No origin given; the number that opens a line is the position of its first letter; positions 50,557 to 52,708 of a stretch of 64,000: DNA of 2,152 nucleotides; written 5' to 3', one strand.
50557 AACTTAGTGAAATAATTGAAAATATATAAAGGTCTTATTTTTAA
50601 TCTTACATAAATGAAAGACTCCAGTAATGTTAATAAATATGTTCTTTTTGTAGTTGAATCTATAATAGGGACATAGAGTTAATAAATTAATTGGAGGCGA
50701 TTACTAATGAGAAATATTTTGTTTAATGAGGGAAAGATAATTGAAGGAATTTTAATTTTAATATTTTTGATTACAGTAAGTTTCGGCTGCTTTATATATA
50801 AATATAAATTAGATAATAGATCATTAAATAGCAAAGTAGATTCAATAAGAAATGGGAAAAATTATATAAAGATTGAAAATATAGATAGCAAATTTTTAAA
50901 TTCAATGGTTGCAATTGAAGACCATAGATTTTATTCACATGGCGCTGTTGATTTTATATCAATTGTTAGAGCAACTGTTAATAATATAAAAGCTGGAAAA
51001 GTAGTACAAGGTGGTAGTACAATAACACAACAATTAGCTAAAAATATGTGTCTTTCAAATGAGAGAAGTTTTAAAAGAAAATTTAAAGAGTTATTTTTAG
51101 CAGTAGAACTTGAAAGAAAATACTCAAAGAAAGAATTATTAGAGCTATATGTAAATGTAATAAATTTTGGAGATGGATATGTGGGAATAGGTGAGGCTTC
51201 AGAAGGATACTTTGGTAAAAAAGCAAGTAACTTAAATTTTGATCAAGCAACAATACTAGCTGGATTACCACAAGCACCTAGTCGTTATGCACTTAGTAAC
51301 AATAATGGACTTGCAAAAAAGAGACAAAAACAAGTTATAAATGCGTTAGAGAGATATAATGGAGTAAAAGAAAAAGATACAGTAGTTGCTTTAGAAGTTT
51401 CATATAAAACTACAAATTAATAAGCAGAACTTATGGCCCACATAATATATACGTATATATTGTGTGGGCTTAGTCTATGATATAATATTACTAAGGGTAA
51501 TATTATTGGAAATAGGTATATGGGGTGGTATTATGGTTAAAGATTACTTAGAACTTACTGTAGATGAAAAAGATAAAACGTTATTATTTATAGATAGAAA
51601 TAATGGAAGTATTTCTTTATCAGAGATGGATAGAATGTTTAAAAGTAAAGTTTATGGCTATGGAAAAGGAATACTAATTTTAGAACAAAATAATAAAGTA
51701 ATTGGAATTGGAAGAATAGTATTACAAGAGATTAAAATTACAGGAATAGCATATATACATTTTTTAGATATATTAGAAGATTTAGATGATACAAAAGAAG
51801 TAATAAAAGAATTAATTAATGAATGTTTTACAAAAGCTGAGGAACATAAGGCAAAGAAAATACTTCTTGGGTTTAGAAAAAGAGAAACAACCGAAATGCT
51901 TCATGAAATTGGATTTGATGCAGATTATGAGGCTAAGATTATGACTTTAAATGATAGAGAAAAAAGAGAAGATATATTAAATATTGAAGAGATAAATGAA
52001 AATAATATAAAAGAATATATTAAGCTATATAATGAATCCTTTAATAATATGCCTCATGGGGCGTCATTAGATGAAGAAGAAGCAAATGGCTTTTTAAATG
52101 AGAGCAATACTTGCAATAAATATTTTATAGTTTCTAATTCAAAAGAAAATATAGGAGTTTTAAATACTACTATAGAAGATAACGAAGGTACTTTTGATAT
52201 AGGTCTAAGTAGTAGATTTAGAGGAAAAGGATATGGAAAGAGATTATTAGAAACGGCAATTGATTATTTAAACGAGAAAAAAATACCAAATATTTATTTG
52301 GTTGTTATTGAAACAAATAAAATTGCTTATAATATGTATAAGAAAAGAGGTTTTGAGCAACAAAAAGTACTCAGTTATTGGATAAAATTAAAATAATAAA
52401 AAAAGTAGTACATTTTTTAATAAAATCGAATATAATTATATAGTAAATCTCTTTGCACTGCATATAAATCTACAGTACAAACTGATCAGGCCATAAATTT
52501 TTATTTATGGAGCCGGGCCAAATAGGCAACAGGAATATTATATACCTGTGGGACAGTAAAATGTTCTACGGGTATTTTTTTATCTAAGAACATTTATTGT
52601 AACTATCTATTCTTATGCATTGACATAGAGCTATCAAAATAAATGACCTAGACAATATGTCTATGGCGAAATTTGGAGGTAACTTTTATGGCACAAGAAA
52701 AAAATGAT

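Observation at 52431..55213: NiCo riboswitch driving a non-P1B P-type ATPase with a remodelled ion-binding site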

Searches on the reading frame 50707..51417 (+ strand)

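Call 58: search_protein_families(library=pfam, proteins=[window:50707-51417:+], max_evalue=0.0001)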
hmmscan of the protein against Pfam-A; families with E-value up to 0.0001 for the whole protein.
window:50707-51417:+ (237 aa): 1 family
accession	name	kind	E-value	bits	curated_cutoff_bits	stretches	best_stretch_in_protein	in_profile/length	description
PF00912.28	Transgly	-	1e-60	204.7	27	1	49-214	12-177/178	Transglycosylase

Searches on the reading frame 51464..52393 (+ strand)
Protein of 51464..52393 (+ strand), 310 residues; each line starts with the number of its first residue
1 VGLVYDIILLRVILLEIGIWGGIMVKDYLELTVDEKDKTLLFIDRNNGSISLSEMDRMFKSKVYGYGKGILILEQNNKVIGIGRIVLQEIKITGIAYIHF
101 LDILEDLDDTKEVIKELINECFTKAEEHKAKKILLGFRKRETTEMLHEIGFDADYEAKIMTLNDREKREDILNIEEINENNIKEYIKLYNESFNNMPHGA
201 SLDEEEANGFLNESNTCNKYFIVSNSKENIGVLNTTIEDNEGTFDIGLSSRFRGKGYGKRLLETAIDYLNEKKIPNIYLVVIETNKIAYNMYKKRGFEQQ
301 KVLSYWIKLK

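Call 58: search_protein_families(library=pfam, proteins=[window:51464-52393:+], max_evalue=0.0001)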
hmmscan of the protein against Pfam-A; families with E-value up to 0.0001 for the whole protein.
window:51464-52393:+ (310 aa): 6 families
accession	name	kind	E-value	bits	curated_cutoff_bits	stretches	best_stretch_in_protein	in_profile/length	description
PF00583.31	Acetyltransf_1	-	9e-17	61.9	20.7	1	204-297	22-116/116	Acetyltransferase (GNAT) family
PF13508.13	Acetyltransf_7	-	6e-11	43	27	1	219-299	4-84/84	Acetyltransferase (GNAT) domain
PF13673.13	Acetyltransf_10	-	1.1e-08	35.5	23.6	1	218-300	31-110/128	Acetyltransferase (GNAT) domain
PF13527.13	Acetyltransf_9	-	4.2e-06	27.2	25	0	242-299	74-126/127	Acetyltransferase (GNAT) domain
PF13302.13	Acetyltransf_3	-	6.4e-06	27.3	25.4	1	196-298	28-138/138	Acetyltransferase (GNAT) domain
PF08445.16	FR47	-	1.1e-05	25.7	22.1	1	248-306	29-85/86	FR47-like protein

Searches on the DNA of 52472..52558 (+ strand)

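Call 40: build_rna_model(alignment_id=A1)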
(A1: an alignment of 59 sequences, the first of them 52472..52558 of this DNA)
Model R1 built from alignment A1 (59 sequences, 125 columns); structure: RNAalifold consensus.
model positions 95; base pairs 22; branch points 2; effective number of sequences 2.46; information 0.602 bits per position. Calibrated on 0.2 Mb of random sequence (short: E-values are rough).
structure used (alignment columns):
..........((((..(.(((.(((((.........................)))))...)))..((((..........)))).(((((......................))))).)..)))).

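Call 42: search_with_rna_model(model_id=R1, sources=[L081, L082, L083, L084, L085, L086, L087, L088, L089, L090, L091, L092, L093, L094, L095, L096, L097, L098, L099, L100, L101, L102, L103, L104, L105, L106, L107, L108, L109, L110, L111, L112, L113, L114, L115, L116, L117, L118, L119, L120, L121, L122, L123, L124, L125, L126, L127, L128, L129, L130, L131, L132, L133, L134, L135, L136, L137, L138, L139, L140, L141, L142, L143, L144, L145, L146, L147, L148, L149, L150, L151, L152, L153, L154, L155, L156, L157, L158, L159, L160, L161, L162, L163, L164, L165, L166, L167, L168, L169, L170, L171, L172, L173, L174, L175, L176, L177, L178, L179, L180], max_evalue=0.01)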
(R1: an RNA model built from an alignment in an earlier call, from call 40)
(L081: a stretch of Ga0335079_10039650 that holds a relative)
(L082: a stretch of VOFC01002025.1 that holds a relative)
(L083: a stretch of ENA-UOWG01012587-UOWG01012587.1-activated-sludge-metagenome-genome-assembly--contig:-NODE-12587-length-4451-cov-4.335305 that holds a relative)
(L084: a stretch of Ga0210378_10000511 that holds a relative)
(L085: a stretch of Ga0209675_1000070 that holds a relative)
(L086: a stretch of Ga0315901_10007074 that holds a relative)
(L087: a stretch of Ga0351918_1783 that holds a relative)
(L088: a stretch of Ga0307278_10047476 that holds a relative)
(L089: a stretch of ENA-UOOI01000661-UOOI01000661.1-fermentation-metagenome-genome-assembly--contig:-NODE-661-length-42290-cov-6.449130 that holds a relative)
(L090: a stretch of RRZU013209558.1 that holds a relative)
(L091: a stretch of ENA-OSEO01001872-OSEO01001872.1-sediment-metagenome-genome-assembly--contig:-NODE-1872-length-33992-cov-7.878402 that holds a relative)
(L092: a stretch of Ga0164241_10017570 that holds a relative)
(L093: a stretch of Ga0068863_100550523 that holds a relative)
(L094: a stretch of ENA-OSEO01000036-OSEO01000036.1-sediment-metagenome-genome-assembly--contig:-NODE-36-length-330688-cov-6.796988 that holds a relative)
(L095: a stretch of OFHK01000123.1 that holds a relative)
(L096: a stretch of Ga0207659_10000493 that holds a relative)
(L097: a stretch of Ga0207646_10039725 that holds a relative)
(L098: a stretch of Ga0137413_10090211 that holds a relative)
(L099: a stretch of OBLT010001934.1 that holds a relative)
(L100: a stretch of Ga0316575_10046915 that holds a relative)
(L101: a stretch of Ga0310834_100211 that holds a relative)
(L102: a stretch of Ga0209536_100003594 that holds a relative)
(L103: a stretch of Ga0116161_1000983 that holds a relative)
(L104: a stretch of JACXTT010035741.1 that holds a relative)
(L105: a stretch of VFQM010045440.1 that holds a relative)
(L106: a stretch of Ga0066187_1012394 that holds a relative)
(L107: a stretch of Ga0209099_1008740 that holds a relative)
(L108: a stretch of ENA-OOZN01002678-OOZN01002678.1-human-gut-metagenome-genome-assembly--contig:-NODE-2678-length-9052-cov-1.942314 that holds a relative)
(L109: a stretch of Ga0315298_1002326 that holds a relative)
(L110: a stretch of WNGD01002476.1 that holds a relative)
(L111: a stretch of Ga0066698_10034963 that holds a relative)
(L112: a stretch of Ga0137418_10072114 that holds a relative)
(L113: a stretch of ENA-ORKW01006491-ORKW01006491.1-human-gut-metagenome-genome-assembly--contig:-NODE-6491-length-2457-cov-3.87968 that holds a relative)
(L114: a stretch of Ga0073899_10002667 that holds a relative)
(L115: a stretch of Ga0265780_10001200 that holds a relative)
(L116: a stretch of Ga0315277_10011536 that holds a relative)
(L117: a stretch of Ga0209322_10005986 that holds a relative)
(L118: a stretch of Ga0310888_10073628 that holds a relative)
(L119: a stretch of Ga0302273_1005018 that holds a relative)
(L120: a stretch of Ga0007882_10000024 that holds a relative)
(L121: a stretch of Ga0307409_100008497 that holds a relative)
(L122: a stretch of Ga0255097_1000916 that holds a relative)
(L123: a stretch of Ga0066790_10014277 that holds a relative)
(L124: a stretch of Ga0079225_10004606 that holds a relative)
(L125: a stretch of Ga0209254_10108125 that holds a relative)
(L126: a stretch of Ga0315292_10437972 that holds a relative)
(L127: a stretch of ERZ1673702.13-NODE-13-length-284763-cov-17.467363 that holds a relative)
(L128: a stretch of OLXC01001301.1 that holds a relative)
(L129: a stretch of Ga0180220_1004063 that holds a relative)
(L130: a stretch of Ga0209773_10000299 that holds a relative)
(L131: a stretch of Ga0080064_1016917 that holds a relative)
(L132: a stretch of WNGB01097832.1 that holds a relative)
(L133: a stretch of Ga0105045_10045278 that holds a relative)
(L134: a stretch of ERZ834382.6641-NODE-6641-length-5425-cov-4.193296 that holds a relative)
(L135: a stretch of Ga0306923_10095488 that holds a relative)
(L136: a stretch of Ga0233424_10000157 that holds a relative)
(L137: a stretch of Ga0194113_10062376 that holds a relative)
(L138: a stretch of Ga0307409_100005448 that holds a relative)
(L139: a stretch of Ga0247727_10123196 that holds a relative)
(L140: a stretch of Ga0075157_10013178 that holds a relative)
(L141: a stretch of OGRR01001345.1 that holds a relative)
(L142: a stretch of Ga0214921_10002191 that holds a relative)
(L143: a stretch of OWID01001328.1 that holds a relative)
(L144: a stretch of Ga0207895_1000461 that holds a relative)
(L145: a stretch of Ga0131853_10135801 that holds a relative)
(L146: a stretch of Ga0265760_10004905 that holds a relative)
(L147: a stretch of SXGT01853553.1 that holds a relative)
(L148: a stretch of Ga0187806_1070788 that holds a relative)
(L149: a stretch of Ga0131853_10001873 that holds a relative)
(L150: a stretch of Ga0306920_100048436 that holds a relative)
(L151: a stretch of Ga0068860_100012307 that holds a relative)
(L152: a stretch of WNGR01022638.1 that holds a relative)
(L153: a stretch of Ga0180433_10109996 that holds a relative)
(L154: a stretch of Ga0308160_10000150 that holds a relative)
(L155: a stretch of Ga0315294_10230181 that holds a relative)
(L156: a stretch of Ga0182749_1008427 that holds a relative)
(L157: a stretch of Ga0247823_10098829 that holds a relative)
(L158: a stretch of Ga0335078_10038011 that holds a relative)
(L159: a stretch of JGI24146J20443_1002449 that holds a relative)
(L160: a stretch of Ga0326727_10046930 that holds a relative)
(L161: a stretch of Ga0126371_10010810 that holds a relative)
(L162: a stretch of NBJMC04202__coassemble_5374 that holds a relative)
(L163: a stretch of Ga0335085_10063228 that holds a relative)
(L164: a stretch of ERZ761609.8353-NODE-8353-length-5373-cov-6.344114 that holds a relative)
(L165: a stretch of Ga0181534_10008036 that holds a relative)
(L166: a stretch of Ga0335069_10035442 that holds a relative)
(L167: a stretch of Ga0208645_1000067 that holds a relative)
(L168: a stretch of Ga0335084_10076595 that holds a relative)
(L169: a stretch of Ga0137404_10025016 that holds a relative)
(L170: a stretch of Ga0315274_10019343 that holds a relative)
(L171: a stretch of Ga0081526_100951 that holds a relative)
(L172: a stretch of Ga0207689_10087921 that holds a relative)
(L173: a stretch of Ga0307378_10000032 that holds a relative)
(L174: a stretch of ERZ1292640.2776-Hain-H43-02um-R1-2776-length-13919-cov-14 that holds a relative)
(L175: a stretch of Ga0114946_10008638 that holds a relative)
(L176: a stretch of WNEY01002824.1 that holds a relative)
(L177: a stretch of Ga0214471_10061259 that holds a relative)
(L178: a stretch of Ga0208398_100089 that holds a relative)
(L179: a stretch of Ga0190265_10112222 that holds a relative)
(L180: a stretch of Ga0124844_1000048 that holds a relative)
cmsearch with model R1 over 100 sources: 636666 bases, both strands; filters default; matches with E-value up to 0.01: 9.
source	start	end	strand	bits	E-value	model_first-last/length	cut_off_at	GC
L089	11488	11579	+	87.4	1.9e-19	1-95/95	no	0.53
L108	8062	8148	-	83.9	1.6e-18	1-95/95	no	0.57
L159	4111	4211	+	82.3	4.1e-18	1-95/95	no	0.56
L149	625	724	+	79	2.8e-17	1-95/95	no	0.51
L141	9873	9979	+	78.4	4e-17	1-95/95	no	0.57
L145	700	798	-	74.1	5.3e-16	1-95/95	no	0.54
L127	156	250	+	73.1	9.4e-16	1-95/95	no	0.54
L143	1563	1658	+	69.8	6.7e-15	1-95/95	no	0.69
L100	1381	1462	-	46.3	8.3e-09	1-95/95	no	0.68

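Call 43: search_with_rna_model(model_id=R1, sources=[L181, L182, L183, L184, L185, L186, L187, L188, L189, L190, L191, L192, L193, L194, L195, L196, L197, L198, L199, L200], max_evalue=0.01)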
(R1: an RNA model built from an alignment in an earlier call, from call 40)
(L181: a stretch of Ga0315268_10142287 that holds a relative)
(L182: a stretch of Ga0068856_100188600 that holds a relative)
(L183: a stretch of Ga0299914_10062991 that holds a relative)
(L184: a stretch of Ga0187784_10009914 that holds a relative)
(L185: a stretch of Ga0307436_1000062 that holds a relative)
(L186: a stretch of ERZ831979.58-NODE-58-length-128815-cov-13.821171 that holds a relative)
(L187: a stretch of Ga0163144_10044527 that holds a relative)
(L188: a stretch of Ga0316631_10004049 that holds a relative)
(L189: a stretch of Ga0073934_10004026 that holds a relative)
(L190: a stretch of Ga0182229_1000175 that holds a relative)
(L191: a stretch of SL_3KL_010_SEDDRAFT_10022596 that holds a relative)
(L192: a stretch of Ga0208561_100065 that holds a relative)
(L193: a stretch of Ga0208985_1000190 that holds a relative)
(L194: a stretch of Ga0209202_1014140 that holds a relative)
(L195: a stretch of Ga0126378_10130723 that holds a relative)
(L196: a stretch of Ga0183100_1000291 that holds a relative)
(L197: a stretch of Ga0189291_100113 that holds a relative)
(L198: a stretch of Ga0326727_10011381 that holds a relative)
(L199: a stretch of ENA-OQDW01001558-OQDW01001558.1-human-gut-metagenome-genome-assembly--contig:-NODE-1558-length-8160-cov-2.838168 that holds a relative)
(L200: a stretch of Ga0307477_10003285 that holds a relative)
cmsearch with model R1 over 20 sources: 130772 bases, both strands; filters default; matches with E-value up to 0.01: 2.
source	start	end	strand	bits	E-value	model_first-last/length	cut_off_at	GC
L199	1383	1489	-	75.7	4.2e-17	1-95/95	no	0.57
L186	6844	6918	+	56.6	3.7e-12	1-95/95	no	0.56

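Call 54: search_with_rna_model(model_id=R1, sources=[L201, L204], max_evalue=1)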
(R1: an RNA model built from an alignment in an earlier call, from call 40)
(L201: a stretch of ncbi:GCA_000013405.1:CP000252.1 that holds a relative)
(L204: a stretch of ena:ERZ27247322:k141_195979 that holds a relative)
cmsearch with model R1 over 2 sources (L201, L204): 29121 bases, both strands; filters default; matches with E-value up to 1: 0.
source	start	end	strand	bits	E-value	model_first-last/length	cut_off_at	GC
